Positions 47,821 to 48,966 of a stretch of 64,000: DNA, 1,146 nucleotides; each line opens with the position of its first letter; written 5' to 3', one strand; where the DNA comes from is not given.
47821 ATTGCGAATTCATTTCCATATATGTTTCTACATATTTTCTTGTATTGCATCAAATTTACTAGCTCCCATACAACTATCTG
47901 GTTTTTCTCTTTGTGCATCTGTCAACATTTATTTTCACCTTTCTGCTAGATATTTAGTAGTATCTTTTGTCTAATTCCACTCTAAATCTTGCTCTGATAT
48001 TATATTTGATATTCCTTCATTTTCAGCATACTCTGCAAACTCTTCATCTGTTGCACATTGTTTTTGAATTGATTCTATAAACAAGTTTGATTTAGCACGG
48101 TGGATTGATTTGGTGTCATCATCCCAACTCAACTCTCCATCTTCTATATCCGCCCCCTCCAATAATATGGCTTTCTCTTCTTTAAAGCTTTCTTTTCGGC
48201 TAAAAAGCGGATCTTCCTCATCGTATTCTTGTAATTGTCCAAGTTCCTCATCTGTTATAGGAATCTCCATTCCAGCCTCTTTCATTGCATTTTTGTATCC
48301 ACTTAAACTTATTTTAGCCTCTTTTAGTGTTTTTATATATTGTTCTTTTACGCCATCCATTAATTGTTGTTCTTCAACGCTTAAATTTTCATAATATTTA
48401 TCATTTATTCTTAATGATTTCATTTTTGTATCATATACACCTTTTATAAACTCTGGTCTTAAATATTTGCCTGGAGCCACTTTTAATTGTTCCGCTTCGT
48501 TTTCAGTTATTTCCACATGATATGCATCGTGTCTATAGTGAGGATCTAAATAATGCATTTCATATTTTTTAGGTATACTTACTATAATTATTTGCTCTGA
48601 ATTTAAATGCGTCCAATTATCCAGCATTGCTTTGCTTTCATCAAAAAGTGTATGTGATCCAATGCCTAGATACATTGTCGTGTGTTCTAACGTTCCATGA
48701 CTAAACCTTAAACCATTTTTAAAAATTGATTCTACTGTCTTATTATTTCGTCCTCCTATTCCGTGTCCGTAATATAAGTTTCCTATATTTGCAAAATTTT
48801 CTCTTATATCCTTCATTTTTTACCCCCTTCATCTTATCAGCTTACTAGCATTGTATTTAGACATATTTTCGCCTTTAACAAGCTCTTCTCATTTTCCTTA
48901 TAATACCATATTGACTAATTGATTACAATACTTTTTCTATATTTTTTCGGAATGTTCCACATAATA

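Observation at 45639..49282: Uncharacterised five-ORF operon (ART-like, micro-ORF, LF-like HExxH, 474-aa and 124-aa unknowns) divergent from an XRE regulator: candidate novel toxin/defence-type system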

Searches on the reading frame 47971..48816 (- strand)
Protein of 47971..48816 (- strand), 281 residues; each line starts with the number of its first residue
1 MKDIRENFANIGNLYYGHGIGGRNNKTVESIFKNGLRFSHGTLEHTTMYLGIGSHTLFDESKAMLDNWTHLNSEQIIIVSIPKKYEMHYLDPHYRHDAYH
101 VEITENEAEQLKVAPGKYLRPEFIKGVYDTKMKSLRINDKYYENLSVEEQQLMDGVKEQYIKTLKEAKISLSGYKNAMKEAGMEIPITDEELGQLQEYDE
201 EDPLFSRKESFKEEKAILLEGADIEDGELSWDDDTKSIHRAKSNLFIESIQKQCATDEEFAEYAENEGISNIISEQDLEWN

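Call 3: search_protein_families(library=pfam, proteins=[window:47971-48816:-], max_evalue=1)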
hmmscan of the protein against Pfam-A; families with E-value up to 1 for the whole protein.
window:47971-48816:- (281 aa): 2 families
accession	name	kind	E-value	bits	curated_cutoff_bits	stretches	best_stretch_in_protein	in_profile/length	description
PF02837.24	Glyco_hydro_2_N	-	0.032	14.6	28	1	55-124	10-75/169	Glycosyl hydrolases family 2, sugar binding domain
PF14178.11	YppF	-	0.075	13.4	24.7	1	138-180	12-48/59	YppF-like protein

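Call 4: search_protein_families(library=ncbifam, proteins=[window:47971-48816:-], max_evalue=1)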
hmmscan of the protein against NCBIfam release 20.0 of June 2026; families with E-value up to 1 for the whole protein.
window:47971-48816:- (281 aa): 1 family
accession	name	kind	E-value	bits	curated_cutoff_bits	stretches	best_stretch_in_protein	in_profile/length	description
NF004584.0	PRK05928.2-1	equivalog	0.032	13.6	233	1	154-190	80-118/269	uroporphyrinogen-III synthase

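Call 5: search_protein_families(library=padloc, proteins=[window:47971-48816:-], max_evalue=1)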
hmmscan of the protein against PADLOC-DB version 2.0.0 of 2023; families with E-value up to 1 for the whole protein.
window:47971-48816:- (281 aa): 0 families

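Call 6: search_protein_families(library=phrogs, proteins=[window:47971-48816:-], max_evalue=1)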
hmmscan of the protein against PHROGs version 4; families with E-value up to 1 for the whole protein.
window:47971-48816:- (281 aa): 3 families
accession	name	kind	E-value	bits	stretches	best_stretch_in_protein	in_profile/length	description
phrog_23684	-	unknown function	0.022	16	0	125-163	15-55/66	-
phrog_23183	-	unknown function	0.024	16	1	107-144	27-64/67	-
phrog_27645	-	unknown function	0.11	14.1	1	119-163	48-90/95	-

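Call 10: find_homologous_proteins(query=window:47971-48816:-, max_evalue=0.01)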
Query window:47971-48816:- (281 aa): 16 proteins with E <= 0.01 among 492 candidates.
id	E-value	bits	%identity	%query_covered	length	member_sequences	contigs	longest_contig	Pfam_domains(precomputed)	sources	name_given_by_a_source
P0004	1.3e-183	627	100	100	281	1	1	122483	-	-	-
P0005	1.5e-47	181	48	71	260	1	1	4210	-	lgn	-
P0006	6.3e-46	175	48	68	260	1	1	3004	-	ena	-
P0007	1.7e-45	174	47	66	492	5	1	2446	-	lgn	-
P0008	7.1e-44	169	46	68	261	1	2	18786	-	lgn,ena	-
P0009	8.4e-44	168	47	67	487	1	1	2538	-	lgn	-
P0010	2.4e-43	167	46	68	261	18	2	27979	-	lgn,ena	-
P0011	3.9e-43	166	46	68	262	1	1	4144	-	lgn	-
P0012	9.9e-43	165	44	71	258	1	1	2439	-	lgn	-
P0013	2.2e-42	164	44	68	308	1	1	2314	-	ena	-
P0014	4.5e-42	163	44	68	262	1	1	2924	-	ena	-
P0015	7.3e-42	162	44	68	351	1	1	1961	-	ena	-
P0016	1.4e-41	161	44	71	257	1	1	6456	-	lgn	-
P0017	1.1e-29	122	41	70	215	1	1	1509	-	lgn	-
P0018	5.8e-21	93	41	52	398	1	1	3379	-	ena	-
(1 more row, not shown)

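Call 11: find_encoding_contigs(protein=P0010, flank=10000, max_places=4)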
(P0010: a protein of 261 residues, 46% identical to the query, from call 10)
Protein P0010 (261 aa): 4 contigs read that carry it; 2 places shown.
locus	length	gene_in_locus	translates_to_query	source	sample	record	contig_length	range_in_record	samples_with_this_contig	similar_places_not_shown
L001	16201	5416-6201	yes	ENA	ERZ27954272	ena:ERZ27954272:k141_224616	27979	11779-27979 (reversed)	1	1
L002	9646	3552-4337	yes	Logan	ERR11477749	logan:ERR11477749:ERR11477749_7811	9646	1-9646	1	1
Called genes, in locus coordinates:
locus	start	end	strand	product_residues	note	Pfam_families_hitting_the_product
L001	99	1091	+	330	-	PF01183:Glyco_hydro_25, PF01476:LysM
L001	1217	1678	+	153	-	PF13302:Acetyltransf_3 (weak)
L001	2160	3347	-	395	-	PF14659:Phage_int_SAM_3, PF00589:Phage_integrase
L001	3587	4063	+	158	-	-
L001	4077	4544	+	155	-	PF08937:ThsB_TIR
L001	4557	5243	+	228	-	PF08937:ThsB_TIR (weak)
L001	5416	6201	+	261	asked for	-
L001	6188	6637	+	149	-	-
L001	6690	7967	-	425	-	PF19553:DUF6076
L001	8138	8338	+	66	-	PF12728:HTH_17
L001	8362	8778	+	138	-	PF09681:Phage_rep_org_N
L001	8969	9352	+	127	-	PF14198:TnpV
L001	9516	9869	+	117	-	PF21983:NikA-like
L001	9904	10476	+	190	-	-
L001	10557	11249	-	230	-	PF00117:GATase, PF07722:Peptidase_C26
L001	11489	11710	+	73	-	-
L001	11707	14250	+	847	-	PF04545:Sigma70_r4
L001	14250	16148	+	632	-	-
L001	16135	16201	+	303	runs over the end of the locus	-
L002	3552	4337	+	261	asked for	-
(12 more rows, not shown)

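Call 13: find_encoding_contigs(protein=P0008, flank=10000, max_places=4)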
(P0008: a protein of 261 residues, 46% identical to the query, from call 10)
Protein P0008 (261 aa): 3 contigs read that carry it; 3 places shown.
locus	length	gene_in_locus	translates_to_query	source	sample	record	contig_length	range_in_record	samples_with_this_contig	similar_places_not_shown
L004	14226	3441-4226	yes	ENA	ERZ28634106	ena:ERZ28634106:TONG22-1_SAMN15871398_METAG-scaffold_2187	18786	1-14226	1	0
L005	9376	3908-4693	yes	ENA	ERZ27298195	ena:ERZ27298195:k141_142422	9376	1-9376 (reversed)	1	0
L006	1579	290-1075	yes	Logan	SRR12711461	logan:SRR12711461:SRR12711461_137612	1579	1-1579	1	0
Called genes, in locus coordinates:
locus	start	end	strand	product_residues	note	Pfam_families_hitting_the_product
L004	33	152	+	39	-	-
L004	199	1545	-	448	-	PF14501:HATPase_c_5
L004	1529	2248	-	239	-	PF00072:Response_reg, PF04397:LytTR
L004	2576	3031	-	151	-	-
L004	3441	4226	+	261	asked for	-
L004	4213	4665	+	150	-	-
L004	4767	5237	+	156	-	PF01522:Polysacc_deac_1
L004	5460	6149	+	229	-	PF04402:SIMPL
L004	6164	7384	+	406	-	PF20990:DUF2207_C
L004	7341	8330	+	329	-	-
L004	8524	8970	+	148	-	PF01522:Polysacc_deac_1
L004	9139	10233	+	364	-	PF04055:Radical_SAM, PF13186:SPASM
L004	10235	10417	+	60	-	-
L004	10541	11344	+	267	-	PF01522:Polysacc_deac_1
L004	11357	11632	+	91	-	PF07873:YabP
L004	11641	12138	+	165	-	PF06898:YqfD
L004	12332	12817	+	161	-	PF06898:YqfD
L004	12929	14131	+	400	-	-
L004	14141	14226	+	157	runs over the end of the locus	PF02130:YbeY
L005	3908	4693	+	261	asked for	-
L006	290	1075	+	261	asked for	-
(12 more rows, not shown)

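Call 23: search_solved_structures(query=A1, max_evalue=10, show_alignments=3)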
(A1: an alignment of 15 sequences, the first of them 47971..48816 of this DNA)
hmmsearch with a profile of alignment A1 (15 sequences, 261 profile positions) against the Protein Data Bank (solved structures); distinct sequences matched with E-value up to 10: 10.
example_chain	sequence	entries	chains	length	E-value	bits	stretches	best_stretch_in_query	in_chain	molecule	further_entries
2vpn_A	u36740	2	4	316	0.047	16.3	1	140-221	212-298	PERIPLASMIC SUBSTRATE BINDING PROTEIN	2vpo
3gyy_A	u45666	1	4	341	0.053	16.2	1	140-221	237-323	Periplasmic substrate binding protein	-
7zd6_2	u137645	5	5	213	1.9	11.1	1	141-165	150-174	NADH dehydrogenase [ubiquinone] flavoprotein 2, mitochondrial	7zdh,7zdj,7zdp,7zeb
9w2u_E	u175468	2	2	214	1.9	11.1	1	141-165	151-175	NADH dehydrogenase [ubiquinone] flavoprotein 2, mitochondrial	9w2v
5lnk_2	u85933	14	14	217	1.9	11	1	141-165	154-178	Mitochondrial complex I, 24 kDa subunit | NADH dehydrogenase [ubiquinone] flavoprotein 2, mitochondrial | NDUFV2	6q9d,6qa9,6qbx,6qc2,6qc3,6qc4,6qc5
5ldw_E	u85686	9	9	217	1.9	11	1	141-165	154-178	NADH dehydrogenase [ubiquinone] flavoprotein 2, mitochondrial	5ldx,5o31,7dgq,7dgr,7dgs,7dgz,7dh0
7v2c_O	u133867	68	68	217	1.9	11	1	141-165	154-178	NADH dehydrogenase [ubiquinone] flavoprotein 2, mitochondrial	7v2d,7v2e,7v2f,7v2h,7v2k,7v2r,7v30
4yxy_A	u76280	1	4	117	2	11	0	93-123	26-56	dTor_9x31L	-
5xtb_O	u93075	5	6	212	2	11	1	141-165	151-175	NADH dehydrogenase [ubiquinone] flavoprotein 2, mitochondrial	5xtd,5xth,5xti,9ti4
5gpn_d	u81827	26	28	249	2.4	10.7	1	141-165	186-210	NADH dehydrogenase [ubiquinone] flavoprotein 2, mitochondrial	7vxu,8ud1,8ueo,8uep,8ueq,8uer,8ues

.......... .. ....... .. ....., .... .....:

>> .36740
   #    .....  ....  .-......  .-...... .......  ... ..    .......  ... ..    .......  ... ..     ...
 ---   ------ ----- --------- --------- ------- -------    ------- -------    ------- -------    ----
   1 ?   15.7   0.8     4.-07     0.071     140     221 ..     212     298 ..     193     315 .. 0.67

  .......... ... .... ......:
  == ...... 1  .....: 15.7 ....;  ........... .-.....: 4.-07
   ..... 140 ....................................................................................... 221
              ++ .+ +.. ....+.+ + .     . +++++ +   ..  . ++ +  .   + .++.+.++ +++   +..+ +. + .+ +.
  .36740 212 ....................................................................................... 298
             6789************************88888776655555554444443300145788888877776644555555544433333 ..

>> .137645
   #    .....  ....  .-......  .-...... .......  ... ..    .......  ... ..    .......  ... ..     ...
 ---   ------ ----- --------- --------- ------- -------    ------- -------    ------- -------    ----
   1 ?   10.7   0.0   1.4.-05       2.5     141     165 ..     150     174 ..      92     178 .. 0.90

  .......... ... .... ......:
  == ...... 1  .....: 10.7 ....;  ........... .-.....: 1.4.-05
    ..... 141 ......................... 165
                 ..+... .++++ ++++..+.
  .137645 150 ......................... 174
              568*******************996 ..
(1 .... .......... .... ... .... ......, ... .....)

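Call 35: predict_structure(alignment_id=A1)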
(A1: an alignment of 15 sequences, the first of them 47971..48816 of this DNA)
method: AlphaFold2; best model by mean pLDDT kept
length: 281 residues; sequences in the alignment: 15
mean_pLDDT: 80.3   pTM: 0.66
mean pLDDT of the five models: 80.3, 79.5, 77.9, 76.0, 76.0
residues with pLDDT >= 90: 110; 70-90: 98; 50-70: 64; < 50: 9
segments of 3 or more residues with pLDDT < 50: 275-281
pLDDT, mean of each block of 10 residues (from residue 1): 89 95 94 94 89 95 90 92 81 75 94 94 96 95 89 85 82 83 83 62 56 62 53 65 70 72 69 48 34
secondary structure, 60 per line:
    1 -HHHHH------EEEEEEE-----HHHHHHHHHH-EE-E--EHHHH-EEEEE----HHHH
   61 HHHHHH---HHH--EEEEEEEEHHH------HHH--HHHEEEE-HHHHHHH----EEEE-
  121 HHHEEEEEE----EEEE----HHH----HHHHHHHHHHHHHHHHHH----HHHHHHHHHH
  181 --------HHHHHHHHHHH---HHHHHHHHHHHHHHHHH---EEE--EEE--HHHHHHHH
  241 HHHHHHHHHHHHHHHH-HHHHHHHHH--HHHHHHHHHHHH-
elements in order: H2-6 E13-19 H25-34 H43-46 E48-52 H57-66 E75-82 E100-103 H105-111 E116-119 E124-129 E134-137 H149-166 H171-180 H189-199 H203-219 E223-225 E228-230 H233-256 H258-266 H269-280

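Call 36: search_protein_families(library=pfam, proteins=[L004:4213-4665:+, P0007, P0009, P0018], max_evalue=0.1)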
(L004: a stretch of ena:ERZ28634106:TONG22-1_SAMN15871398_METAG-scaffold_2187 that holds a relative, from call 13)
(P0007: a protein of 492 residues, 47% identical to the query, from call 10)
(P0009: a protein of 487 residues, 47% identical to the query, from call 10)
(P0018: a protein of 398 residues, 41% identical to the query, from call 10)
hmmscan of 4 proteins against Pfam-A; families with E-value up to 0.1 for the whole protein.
L004:4213-4665:+ (150 aa): 1 family
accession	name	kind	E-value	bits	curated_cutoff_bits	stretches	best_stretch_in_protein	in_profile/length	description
PF06898.16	YqfD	-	0.044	13.1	25.2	1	76-136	259-318/379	Putative stage IV sporulation protein YqfD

P0007 (492 aa): 1 family
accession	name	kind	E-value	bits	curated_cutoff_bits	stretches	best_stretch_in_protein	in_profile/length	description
PF15499.12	Peptidase_C98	-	0.069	13.2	27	0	358-454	23-117/272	Ubiquitin-specific peptidase-like, SUMO isopeptidase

P0009 (487 aa): 0 families

P0018 (398 aa): 0 families

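Call 39: fold_search(model_id=the predicted structure, library=pdb)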
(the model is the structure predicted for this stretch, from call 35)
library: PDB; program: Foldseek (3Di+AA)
matches with E <= 10: 81; with E <= 0.001: 0
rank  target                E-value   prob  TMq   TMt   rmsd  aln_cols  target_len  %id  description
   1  9gni_AB               4.0e-01  0.04  0.14  0.14  23.2       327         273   13  NONO/SFPQ filament: composite structure (released 2025-09-17)
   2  9gni_CD               4.5e-01  0.07  0.16  0.18  22.3       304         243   13  NONO/SFPQ filament: composite structure (released 2025-09-17)
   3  9gni_CA               6.3e-01  0.04  0.14  0.14  24.5       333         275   12  NONO/SFPQ filament: composite structure (released 2025-09-17)
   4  7pu5_E                1.0e+00  0.04  0.15  0.17  20.9       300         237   11  Structure of SFPQ-NONO complex (released 2022-03-16)
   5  1wg5_MODEL_1_A        1.1e+00  0.09  0.14  0.30  12.1        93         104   11  Solution structure of the first RRM domain in heterogeneous nuclear ribonucleoprotein H (released 2004-11-27)
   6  1j7v_R                1.6e+00  0.06  0.11  0.14   6.2        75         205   15  HUMAN IL-10 / IL-10R1 COMPLEX (released 2001-09-19)
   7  2i2y_MODEL_1_A        1.9e+00  0.08  0.14  0.22  11.3        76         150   13  Solution structure of the RRM of SRp20 bound to the RNA CAUC (released 2006-12-12)
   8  8f5b_A                1.9e+00  0.06  0.11  0.02  10.6        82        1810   16  Human ABCA4 structure in complex with AMP-PNP (released 2023-11-22)
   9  8gy8_A                2.2e+00  0.08  0.14  0.11  10.3        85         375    7  The structure of Bax1 from Pyrococcus furiosus (released 2023-09-27)
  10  1koo_C                2.5e+00  0.05  0.16  0.16  11.5       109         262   15  THE CRYSTAL STRUCTURE AND MUTATIONAL ANALYSIS OF A NOVEL RNA-BINDING DOMAIN FOUND IN THE HUMAN TAP NUCLEAR MRNA EXPORT (released 2002-02-27)
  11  4eyy_Q                2.7e+00  0.07  0.19  0.26  10.4       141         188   11  Crystal Structure of the IcmR-IcmQ complex from Legionella pneumophila (released 2013-05-22)
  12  1fjc_MODEL_1_A        2.7e+00  0.06  0.14  0.30  11.7        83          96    7  SOLUTION STRUCTURE OF NUCLEOLIN RBD2 (released 2000-10-16)
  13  9qxz_C                2.7e+00  0.04  0.14  0.15  15.5       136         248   14  Structure of human NONO bound to (R)-SKBG-1 in p212121 (released 2025-12-17)
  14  5ifm_A                2.8e+00  0.02  0.13  0.14  17.0       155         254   14  Human NONO (p54nrb) Homodimer (released 2016-11-09)
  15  9j8p_A                2.8e+00  0.02  0.10  0.06  17.7       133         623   10  Cryo-EM structure of human TUT1 complexed with U6 snRNA (released 2025-01-01)
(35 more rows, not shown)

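Call 46: search_dna_similar(query=window:47971-48816:-, collection=plasmids, mode=protein, max_evalue=0.001, max_rows=15)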
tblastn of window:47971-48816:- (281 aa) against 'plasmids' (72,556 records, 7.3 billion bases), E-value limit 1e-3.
No match.

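Call 48: fold_search(model_id=the predicted structure, library=viral)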
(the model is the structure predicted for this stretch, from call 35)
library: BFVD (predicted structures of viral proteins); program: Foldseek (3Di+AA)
matches with E <= 10: 114; with E <= 0.001: 0
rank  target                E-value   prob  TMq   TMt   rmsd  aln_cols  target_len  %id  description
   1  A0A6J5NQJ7            1.3e-02  0.89  0.19  0.38  12.5       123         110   13  Uncharacterized protein [uncultured Caudovirales phage]
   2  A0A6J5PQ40            3.9e-01  0.05  0.13  0.10  17.2       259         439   12  Uncharacterized protein [uncultured Caudovirales phage]
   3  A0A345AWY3            4.2e-01  0.16  0.19  0.35  15.5       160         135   10  (no name in the UniProt tables at hand)
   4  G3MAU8                5.9e-01  0.08  0.14  0.24  14.8       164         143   12  Gp568 [Bacillus phage G]
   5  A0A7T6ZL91            1.0e+00  0.30  0.15  0.41   4.3        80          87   14  (no name in the UniProt tables at hand)
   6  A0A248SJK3            1.0e+00  0.03  0.11  0.05  18.0       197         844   10  (no name in the UniProt tables at hand)
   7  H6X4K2                1.2e+00  0.08  0.15  0.34  11.9       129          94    9  Uncharacterized protein [Klebsiella phage vB_KleM_RaK2]
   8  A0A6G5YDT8            1.2e+00  0.08  0.13  0.24  11.5        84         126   12  (no name in the UniProt tables at hand)
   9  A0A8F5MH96            1.3e+00  0.03  0.15  0.12  20.6       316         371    9  (no name in the UniProt tables at hand)
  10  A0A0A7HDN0            1.7e+00  0.08  0.12  0.17   5.0        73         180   10  Uncharacterized protein [Escherichia phage vB_EcoM_VR26]
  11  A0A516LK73            1.8e+00  0.02  0.15  0.15  17.6       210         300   13  (no name in the UniProt tables at hand)
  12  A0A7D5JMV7            1.9e+00  0.09  0.13  0.26  11.7        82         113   20  Uncharacterized protein [Flavobacterium phage vB_FspP_elemoA_7-9A]
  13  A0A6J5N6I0            2.1e+00  0.12  0.18  0.40   7.6       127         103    6  Uncharacterized protein [uncultured Caudovirales phage]
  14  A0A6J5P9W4            2.1e+00  0.06  0.12  0.21  12.0        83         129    8  Uncharacterized protein [uncultured Caudovirales phage]
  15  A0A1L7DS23            2.1e+00  0.04  0.12  0.20  12.1        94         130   11  Uncharacterized protein [Ralstonia phage phiAp1]
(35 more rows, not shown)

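Call 51: search_protein_representatives(alignment_id=A1)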
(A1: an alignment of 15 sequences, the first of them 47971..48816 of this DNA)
Query: 15 sequences, 261 profile positions. Proteins with E-value up to 0.001 (for the whole library): 232; up to 1e-10: 122; up to 1e-30: 67. The best 150 are listed.
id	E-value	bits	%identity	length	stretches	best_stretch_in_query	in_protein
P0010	1.8e-125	434.0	-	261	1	1-261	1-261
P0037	1.9e-91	322.5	-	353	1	1-224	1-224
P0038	6.4e-88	310.9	-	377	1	1-218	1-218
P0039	9.4e-88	310.4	-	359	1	5-213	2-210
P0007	4.7e-87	308.1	-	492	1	2-257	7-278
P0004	2.4e-86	305.8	-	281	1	3-255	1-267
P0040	8.8e-80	284.2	-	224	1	2-206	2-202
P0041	1.6e-67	244.1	-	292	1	50-227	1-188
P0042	6.5e-66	238.8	-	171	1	98-261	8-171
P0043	3.6e-65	236.4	-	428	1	1-251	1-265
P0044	1.2e-64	234.7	-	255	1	1-251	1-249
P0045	1.1e-61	225.0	-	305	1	5-211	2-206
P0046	3.4e-60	220.0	-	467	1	4-223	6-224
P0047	5.7e-60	219.3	-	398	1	1-253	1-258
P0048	1.5e-59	217.9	-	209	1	7-205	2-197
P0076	4.2e-43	164.0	-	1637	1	4-232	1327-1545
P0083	1.1e-39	152.9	-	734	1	1-237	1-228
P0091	1.2e-35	139.6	-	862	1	3-167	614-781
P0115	4.2e-24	101.7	-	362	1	4-185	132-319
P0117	1.2e-22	97.0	-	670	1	11-187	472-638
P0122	2.1e-21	92.9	-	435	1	8-181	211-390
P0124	3.9e-21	92.0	-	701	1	10-162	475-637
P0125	4.0e-21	92.0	-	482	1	5-194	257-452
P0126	6.0e-20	88.1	-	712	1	7-246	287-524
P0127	9.0e-20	87.6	-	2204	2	4-171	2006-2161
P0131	1.3e-18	83.7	-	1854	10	19-80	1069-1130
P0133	5.3e-18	81.8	-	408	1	6-197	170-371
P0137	1.9e-16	76.7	-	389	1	4-180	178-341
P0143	6.7e-15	71.6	-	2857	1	9-199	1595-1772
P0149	1.4e-12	64.0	-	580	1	4-228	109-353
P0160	2.0e-09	53.7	-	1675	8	41-80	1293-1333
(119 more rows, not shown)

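Call 52: search_protein_families(library=pfam, proteins=[P0076, P0127, P0143, P0091, P0117, P0124], max_evalue=0.001)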
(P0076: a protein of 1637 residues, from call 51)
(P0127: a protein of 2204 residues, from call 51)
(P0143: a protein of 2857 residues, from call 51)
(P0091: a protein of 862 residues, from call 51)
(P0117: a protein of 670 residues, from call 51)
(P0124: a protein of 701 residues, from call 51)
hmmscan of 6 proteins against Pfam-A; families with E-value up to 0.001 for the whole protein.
P0076 (1637 aa): 0 families

P0127 (2204 aa): 1 family
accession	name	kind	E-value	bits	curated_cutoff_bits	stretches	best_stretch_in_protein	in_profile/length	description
PF01841.26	Transglut_core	-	5.9e-08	33.4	23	1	1255-1356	13-107/108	Transglutaminase-like superfamily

P0143 (2857 aa): 0 families

P0091 (862 aa): 0 families

P0117 (670 aa): 0 families

P0124 (701 aa): 0 families
